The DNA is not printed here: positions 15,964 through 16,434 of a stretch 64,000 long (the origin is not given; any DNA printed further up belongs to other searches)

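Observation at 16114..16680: Split mini-primase-like module: 56-aa double zinc ribbon directly upstream of a 129-aa Toprim protein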

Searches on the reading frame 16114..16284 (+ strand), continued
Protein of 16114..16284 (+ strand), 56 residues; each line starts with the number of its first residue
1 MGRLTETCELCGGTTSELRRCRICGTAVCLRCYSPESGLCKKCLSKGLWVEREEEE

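Call 68: search_protein_representatives(alignment_id=A8)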
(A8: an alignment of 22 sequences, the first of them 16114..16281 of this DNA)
Query: 22 sequences, 56 profile positions. Proteins with E-value up to 0.001 (for the whole library): 69; up to 1e-10: 5; up to 1e-30: 0. The best 69 are listed.
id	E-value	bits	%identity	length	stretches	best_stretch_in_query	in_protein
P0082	9.1e-25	102.6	-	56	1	1-55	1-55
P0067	4.2e-22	94.1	-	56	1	1-56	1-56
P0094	5.0e-19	84.2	-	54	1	1-53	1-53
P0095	6.9e-18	80.6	-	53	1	1-52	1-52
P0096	5.5e-17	77.7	-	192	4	6-45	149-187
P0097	6.5e-08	48.6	-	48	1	4-46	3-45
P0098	2.0e-07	47.1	-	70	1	4-45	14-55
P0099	2.7e-07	46.6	-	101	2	5-44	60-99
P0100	2.9e-07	46.6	-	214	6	38-53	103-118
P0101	8.7e-07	45.0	-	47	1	5-45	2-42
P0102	8.9e-07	45.0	-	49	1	1-48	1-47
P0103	1.2e-06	44.6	-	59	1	5-43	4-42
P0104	1.2e-06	44.6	-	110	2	6-46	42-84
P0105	1.4e-06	44.4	-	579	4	7-36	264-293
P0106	1.4e-06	44.4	-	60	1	7-44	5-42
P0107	1.7e-06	44.1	-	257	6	2-44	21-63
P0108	4.0e-06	42.9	-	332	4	7-36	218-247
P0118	1.4e-05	41.1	-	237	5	4-45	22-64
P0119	1.6e-05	40.9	-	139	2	2-37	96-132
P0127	7.1e-05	38.9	-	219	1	6-48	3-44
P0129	7.8e-05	38.8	-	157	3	6-43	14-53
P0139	2.2e-04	37.3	-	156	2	6-40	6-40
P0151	5.7e-04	36.0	-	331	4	6-35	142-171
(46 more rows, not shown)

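Call 70: find_encoding_contigs(protein=P0097, flank=2500, max_places=3)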
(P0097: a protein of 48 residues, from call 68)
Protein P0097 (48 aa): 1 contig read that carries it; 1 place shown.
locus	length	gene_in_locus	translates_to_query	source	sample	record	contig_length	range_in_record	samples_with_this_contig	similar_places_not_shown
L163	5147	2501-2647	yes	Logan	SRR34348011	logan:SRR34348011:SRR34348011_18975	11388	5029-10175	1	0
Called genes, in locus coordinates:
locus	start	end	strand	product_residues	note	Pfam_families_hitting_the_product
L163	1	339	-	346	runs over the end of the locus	PF00005:ABC_tran, PF13304:AAA_21 (faint), PF08402:TOBE_2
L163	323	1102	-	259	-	PF00528:BPD_transp_1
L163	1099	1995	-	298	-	PF13531:SBP_bac_11, PF01547:SBP_bac_1 (faint)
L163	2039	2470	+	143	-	PF04545:Sigma70_r4 (weak), PF14601:TFX_C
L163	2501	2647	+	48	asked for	-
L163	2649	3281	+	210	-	PF00156:Pribosyltran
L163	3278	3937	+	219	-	PF00149:Metallophos, PF12850:Metallophos_2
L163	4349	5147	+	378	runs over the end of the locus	PF00465:Fe-ADH, PF13685:Fe-ADH_2, PF25137:ADH_Fe_C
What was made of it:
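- A distant Zn relative, P0097, sits 1 nt upstream of a PRT gene (call 70).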

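Call 71: find_encoding_contigs(protein=P0095, flank=2500, max_places=3)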
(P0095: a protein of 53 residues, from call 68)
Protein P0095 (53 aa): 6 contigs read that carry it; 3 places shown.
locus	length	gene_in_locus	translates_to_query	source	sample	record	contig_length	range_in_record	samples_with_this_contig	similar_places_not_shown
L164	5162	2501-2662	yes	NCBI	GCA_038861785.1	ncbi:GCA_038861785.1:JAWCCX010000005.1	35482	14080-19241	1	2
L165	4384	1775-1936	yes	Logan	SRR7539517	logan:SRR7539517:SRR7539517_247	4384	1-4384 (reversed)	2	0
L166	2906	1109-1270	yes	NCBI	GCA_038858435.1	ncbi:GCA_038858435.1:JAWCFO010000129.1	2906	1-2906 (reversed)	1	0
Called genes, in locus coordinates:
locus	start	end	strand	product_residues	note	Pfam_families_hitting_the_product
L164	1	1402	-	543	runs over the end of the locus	PF00118:Cpn60_TCP1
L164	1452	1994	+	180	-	PF01148:CTP_transf_1, PF01864:CarS-like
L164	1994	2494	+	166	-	PF00156:Pribosyltran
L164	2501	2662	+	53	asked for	-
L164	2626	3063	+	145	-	PF01751:Toprim (faint)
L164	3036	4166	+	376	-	PF01751:Toprim (weak), PF13155:Toprim_2 (weak), PF13662:Toprim_4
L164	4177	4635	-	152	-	PF13302:Acetyltransf_3 (weak), PF13527:Acetyltransf_9, PF13420:Acetyltransf_4 (weak), PF13673:Acetyltransf_10, PF00583:Acetyltransf_1, PF13480:Acetyltransf_6 (weak), PF13508:Acetyltransf_7, PF08445:FR47, +1 more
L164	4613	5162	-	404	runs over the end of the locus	PF03453:MoeA_N, PF00994:MoCF_biosynth, PF03454:MoeA_C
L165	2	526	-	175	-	?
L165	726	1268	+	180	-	PF01148:CTP_transf_1, PF01864:CarS-like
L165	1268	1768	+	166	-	PF00156:Pribosyltran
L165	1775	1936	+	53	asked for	-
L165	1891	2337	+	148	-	PF01751:Toprim (faint)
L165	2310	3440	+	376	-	PF01751:Toprim (weak), PF13155:Toprim_2 (weak), PF13662:Toprim_4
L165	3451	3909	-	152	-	PF13302:Acetyltransf_3 (weak), PF13527:Acetyltransf_9, PF13420:Acetyltransf_4 (weak), PF13673:Acetyltransf_10, PF00583:Acetyltransf_1, PF13480:Acetyltransf_6 (weak), PF13508:Acetyltransf_7, PF08445:FR47, +1 more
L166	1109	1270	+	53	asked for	-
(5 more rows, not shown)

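Call 72: search_protein_families(library=ncbifam, proteins=[L163:2649-3278:+, L164:1994-2491:+, L120:1979-2476:-, L163:2039-2467:+], max_evalue=0.001)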
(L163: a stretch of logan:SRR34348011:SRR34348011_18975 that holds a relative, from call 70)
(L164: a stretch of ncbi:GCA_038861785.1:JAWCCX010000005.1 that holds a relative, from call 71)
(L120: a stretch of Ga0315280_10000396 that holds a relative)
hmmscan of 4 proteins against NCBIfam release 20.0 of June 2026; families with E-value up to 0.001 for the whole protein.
L163:2649-3278:+ (210 aa): 19 families
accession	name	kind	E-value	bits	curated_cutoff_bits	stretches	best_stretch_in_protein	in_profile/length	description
TIGR01251.1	ribP_PPkin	subfamily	2.2e-08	33.4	113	1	114-156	203-245/309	ribose-phosphate diphosphokinase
NF002620.0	PRK02277.1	subfamily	5.6e-08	32.7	115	1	118-156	138-176/201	orotate phosphoribosyltransferase-like protein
TIGR01091.1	upp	equivalog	2.3e-06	27.4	208.35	1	116-174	117-175/207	uracil phosphoribosyltransferase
NF045507.1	transregGfcR_Halo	equivalog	4.8e-06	26.2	300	0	117-154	149-186/215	transcriptional regulator GfcR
NF002095.0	PRK00934.1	equivalog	7.7e-06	25.2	296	1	82-155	174-239/287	ribose-phosphate diphosphokinase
NF001097.0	PRK00129.1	equivalog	1.1e-05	25.2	114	1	113-174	116-177/209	uracil phosphoribosyltransferase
NF006605.0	PRK09162.1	equivalog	1.1e-05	24.9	181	0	117-158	94-135/183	hypoxanthine-guanine phosphoribosyltransferase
NF003549.0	PRK05205.1-5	equivalog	1.4e-05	24.7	138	1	110-151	88-129/182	bifunctional pyr operon transcriptional regulator/uracil phosphoribosyltransferase PyrR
NF003548.0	PRK05205.1-4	equivalog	1.7e-05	24.7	218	1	111-158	80-128/173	bifunctional pyr operon transcriptional regulator/uracil phosphoribosyltransferase PyrR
NF002320.0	PRK01259.1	subfamily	7.1e-05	22.3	297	0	118-155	211-247/316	ribose-phosphate diphosphokinase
TIGR01203.1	HGPRTase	equivalog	7.2e-05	22.6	150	1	117-158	81-122/167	hypoxanthine phosphoribosyltransferase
NF002758.0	PRK02812.1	equivalog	0.00014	21.2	518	0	118-157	227-265/330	ribose-phosphate pyrophosphokinase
NF003545.0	PRK05205.1-1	equivalog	0.00016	21.2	140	1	116-144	84-112/171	bifunctional pyr operon transcriptional regulator/uracil phosphoribosyltransferase PyrR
NF002686.0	PRK02458.1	equivalog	0.0006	19.4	506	0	118-155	215-251/323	ribose-phosphate diphosphokinase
NF005299.0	PRK06827.1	subfamily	0.00062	18.6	327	1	118-157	262-301/383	phosphoribosylpyrophosphate synthetase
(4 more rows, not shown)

L164:1994-2491:+ (166 aa): 17 families
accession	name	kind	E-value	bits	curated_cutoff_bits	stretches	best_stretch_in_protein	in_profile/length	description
NF006613.0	PRK09177.1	equivalog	9.4e-17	61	138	1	4-151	10-149/159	xanthine phosphoribosyltransferase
TIGR01203.1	HGPRTase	equivalog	3.1e-12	46.6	150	1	9-127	6-127/167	hypoxanthine phosphoribosyltransferase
NF006605.0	PRK09162.1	equivalog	2.9e-09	36.6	181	1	10-129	22-142/183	hypoxanthine-guanine phosphoribosyltransferase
NF002620.0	PRK02277.1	subfamily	6.9e-09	35.7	115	1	19-124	77-180/201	orotate phosphoribosyltransferase-like protein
TIGR01251.1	ribP_PPkin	subfamily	1.5e-07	30.7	113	1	19-122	150-247/309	ribose-phosphate diphosphokinase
NF000014.2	tet_prtrans_34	exception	3.6e-07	30.2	345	1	6-148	7-141/154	xanthine phosphoribosyltransferase Tet(34)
TIGR01134.1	purF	equivalog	1.3e-06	28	350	1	23-119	264-366/432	amidophosphoribosyltransferase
TIGR00336.1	pyrE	equivalog_domain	4.9e-06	26.4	106.8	1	9-114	35-137/173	orotate phosphoribosyltransferase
NF002320.0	PRK01259.1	subfamily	1e-05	25.1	297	1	68-122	195-251/316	ribose-phosphate diphosphokinase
NF002095.0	PRK00934.1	equivalog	2.3e-05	23.7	296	1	67-122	185-242/287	ribose-phosphate diphosphokinase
NF004689.0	PRK06031.1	equivalog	5.2e-05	22.6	175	0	10-121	68-192/233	phosphoribosyltransferase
TIGR00201.1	comF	subfamily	5.5e-05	23.2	233.55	1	70-121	135-188/190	ComF family protein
NF005592.0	PRK07322.1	subfamily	0.00011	21.6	143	1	81-119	116-154/180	adenine phosphoribosyltransferase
NF002844.0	PRK03092.1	equivalog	0.00015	21.1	438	1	37-122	179-260/326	ribose-phosphate diphosphokinase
NF045507.1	transregGfcR_Halo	equivalog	0.00017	21.1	300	1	16-124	84-192/215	transcriptional regulator GfcR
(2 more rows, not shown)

L120:1979-2476:- (165 aa): 19 families
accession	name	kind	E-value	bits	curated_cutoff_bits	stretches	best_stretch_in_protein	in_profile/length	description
NF006613.0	PRK09177.1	equivalog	5.2e-20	71.6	138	1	17-158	10-146/159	xanthine phosphoribosyltransferase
TIGR01203.1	HGPRTase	equivalog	1.7e-13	50.6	150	1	20-153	4-147/167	hypoxanthine phosphoribosyltransferase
NF006605.0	PRK09162.1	equivalog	8.8e-13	48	181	1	20-154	19-161/183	hypoxanthine-guanine phosphoribosyltransferase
NF002620.0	PRK02277.1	subfamily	1.5e-08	34.5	115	1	29-134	74-180/201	orotate phosphoribosyltransferase-like protein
NF000014.2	tet_prtrans_34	exception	4.5e-07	29.8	345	1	42-158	30-141/154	xanthine phosphoribosyltransferase Tet(34)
TIGR01367.1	pyrE_Therm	equivalog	1.6e-05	24.6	150.25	1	26-136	43-146/187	orotate phosphoribosyltransferase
NF040646.1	HPT_Archaea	equivalog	3.5e-05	23.5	200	1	95-136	114-155/184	hypoxanthine/guanine phosphoribosyltransferase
NF002844.0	PRK03092.1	equivalog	4.1e-05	23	438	1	49-130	179-258/326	ribose-phosphate diphosphokinase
TIGR01251.1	ribP_PPkin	subfamily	5.1e-05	22.3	113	1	86-130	203-245/309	ribose-phosphate diphosphokinase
NF003545.0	PRK05205.1-1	equivalog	7.8e-05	22.2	140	1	24-117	6-111/171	bifunctional pyr operon transcriptional regulator/uracil phosphoribosyltransferase PyrR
NF002320.0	PRK01259.1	subfamily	7.9e-05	22.2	297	1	30-129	153-248/316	ribose-phosphate diphosphokinase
NF002636.0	PRK02304.1-5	equivalog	9.5e-05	22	125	1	25-131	40-153/176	adenine phosphoribosyltransferase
NF002635.0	PRK02304.1-4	subfamily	9.6e-05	22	146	1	96-135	116-155/188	adenine phosphoribosyltransferase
NF005592.0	PRK07322.1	subfamily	0.00018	20.9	143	1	96-134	121-159/180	adenine phosphoribosyltransferase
NF002095.0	PRK00934.1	equivalog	0.00022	20.5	296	1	15-131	131-241/287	ribose-phosphate diphosphokinase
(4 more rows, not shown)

L163:2039-2467:+ (143 aa): 8 families
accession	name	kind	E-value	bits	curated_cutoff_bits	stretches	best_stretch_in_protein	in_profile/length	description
NF003054.0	PRK03975.1-1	equivalog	3.8e-44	150.6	239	1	9-143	31-165/171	putative transcriptional regulator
NF003055.0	PRK03975.1-2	equivalog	4.7e-35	120.4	122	1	11-142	6-137/140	putative transcriptional regulator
TIGR00721.1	tfx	subfamily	3e-32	111.4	60.25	1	11-142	3-134/137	Tfx family DNA-binding protein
NF003056.0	PRK03975.1-4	equivalog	2.2e-30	105.4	115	1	13-142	5-132/145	putative transcriptional regulator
NF053597.1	EnfR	exception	2.2e-26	92.7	260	1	12-118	1-107/142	transcriptional factor EnfR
NF003057.0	PRK03975.1-5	subfamily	2.2e-25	88.9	168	1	12-141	3-132/134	putative transcriptional regulator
TIGR02937.1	sigma70-ECF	superfamily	1e-05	25.2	42.9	1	15-60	118-164/165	sigma-70 family RNA polymerase sigma factor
NF009172.0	PRK12519.1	subfamily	0.00048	19.7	222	1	15-63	142-188/194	RNA polymerase sigma factor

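Call 73: find_encoding_contigs(protein=P0102, flank=2000, max_places=3)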
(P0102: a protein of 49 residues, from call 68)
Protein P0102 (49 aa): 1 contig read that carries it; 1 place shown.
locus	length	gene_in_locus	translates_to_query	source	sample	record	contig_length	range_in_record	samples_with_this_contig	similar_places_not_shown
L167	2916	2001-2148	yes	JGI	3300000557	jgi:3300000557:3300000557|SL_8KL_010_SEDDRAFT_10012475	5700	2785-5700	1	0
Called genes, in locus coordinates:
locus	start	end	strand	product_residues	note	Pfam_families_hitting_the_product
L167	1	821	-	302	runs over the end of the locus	PF01008:IF-2B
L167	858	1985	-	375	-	PF02163:Peptidase_M50, PF00571:CBS (faint)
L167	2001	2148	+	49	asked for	-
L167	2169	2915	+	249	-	?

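Call 74: search_protein_families(library=pfam, proteins=[L167:2169-2915:+, L163:2649-3278:+, L164:2626-3060:+, L164:3036-4163:+], max_evalue=0.01)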
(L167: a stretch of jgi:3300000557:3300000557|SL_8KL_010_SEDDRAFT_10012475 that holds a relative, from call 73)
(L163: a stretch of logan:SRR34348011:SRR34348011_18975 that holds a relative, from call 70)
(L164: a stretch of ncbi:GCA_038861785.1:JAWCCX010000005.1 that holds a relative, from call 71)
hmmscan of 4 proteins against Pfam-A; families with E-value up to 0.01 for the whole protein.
L167:2169-2915:+ (249 aa): 2 families
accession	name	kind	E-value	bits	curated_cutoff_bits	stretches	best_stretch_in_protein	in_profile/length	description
PF09414.15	RNA_ligase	-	6.5e-21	75.6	27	1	105-248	2-157/171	RNA ligase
PF01068.26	DNA_ligase_A_M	-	1.1e-06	28.9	26.2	1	95-248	11-186/204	ATP dependent DNA ligase domain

L163:2649-3278:+ (210 aa): 3 families
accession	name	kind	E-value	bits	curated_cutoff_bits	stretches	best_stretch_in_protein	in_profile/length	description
PF00156.33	Pribosyltran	-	6.8e-20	71.4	26.3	1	6-178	12-144/158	Phosphoribosyl transferase domain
PF15609.12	PRTase_2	-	0.00025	21.1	28.8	1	122-156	120-154/188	Phosphoribosyl transferase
PF14681.12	UPRTase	-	0.0015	18.5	27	1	116-169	115-170/206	Uracil phosphoribosyltransferase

L164:2626-3060:+ (145 aa): 3 families
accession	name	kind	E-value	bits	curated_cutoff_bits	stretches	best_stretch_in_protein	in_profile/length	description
PF01751.28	Toprim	-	7.5e-06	26.5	23.1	1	36-99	3-81/96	Toprim domain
PF13662.12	Toprim_4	-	5.6e-05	23.7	25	1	36-103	4-79/85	Toprim domain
PF01321.24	Creatinase_N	-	0.0062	17.5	22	0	72-136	63-125/128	Creatinase/Prolidase N-terminal domain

L164:3036-4163:+ (376 aa): 3 families
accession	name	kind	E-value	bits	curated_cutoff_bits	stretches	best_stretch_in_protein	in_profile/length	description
PF13662.12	Toprim_4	-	5.8e-09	36.5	25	1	174-235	2-72/85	Toprim domain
PF13155.12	Toprim_2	-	7.7e-07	29.8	22.1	1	176-238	1-67/88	Toprim-like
PF01751.28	Toprim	-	2e-06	28.3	23.1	1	175-245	2-87/96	Toprim domain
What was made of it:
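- Relatives of the Zn protein sit next to unrelated genes, a phosphoribosyltransferase and an RNA ligase (calls 70, 73, 74). In L164 the pair is followed by a 376-aa DnaG-like gene (calls 71, 74).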

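Call 83: list_cluster_members(proteins=[window:16114-16281:+, window:16291-16677:+])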
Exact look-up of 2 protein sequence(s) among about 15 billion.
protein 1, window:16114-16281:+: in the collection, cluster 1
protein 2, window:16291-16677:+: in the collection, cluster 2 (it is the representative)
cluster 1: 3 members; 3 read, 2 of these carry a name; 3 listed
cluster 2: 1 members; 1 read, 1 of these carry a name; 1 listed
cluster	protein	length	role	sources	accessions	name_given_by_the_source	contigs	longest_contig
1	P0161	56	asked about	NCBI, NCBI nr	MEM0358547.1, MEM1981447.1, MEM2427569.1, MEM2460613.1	MAG: orotate phosphoribosyltransferase [Hadesarchaea archaeon]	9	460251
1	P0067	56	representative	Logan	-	-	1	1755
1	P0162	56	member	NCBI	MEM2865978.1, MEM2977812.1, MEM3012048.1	MAG: hypothetical protein QXM46_00800 [Candidatus Hadarchaeales archaeon]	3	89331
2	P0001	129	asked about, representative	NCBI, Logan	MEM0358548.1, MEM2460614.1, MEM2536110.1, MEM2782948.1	MAG: hypothetical protein QXF66_00130 [Candidatus Hadarchaeales archaeon]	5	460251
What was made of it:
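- Checked: The exact protein is GenBank MEM0358547.1, named 'orotate phosphoribosyltransferase' (call 83).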

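Call 85: search_protein_families(library=pfam, proteins=[P0100, P0105, P0107, P0108, P0118, P0119, P0127, P0129, P0139, P0151], max_evalue=0.001)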
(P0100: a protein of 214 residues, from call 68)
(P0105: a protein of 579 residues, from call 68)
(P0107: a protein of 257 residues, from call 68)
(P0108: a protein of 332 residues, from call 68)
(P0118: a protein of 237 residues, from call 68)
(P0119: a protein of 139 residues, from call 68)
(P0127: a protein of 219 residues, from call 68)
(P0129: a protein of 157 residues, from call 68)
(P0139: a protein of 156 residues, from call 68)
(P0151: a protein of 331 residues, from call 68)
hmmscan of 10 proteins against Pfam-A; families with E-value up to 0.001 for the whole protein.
P0100 (214 aa): 0 families

P0105 (579 aa): 0 families

P0107 (257 aa): 1 family
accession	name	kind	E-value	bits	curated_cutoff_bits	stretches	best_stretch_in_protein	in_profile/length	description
PF01363.27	FYVE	-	3.6e-07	30.6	27.8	1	54-91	6-43/67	FYVE zinc finger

P0108 (332 aa): 1 family
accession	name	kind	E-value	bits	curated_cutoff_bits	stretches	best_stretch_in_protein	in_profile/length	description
PF00320.33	GATA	-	1.2e-06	28.5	26.8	0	272-299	1-29/36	GATA zinc finger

P0118 (237 aa): 1 family
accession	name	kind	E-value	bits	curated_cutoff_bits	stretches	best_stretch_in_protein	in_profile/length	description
PF14445.12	Prok-RING_2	-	0.00015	22.3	22.4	0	135-172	13-48/56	Prokaryotic RING finger family 2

P0119 (139 aa): 0 families

P0127 (219 aa): 1 family
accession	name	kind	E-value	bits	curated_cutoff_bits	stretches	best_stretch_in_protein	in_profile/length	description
PF22586.1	ANCHR-like_BBOX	-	0.00057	20.4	27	1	5-31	2-27/39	ANCHR-like B-box zinc-binding domain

P0129 (157 aa): 0 families

P0139 (156 aa): 1 family
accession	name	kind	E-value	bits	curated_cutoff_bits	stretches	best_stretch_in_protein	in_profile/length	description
PF01428.23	zf-AN1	-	4.5e-10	39.9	27.9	1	8-41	1-36/40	AN1-like Zinc finger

P0151 (331 aa): 1 family
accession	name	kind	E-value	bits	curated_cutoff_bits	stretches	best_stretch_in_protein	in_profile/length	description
PF24734.1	DUF7685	-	3.7e-06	27.2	27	0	250-276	2-33/43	Domain of unknown function (DUF7685)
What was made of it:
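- Closest known: FYVE, AN1 and RING-like binuclear treble-clef zinc fingers. Same: The family profile retrieves proteins that pass Pfam FYVE and zf-AN1 cut-offs (calls 68, 85).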
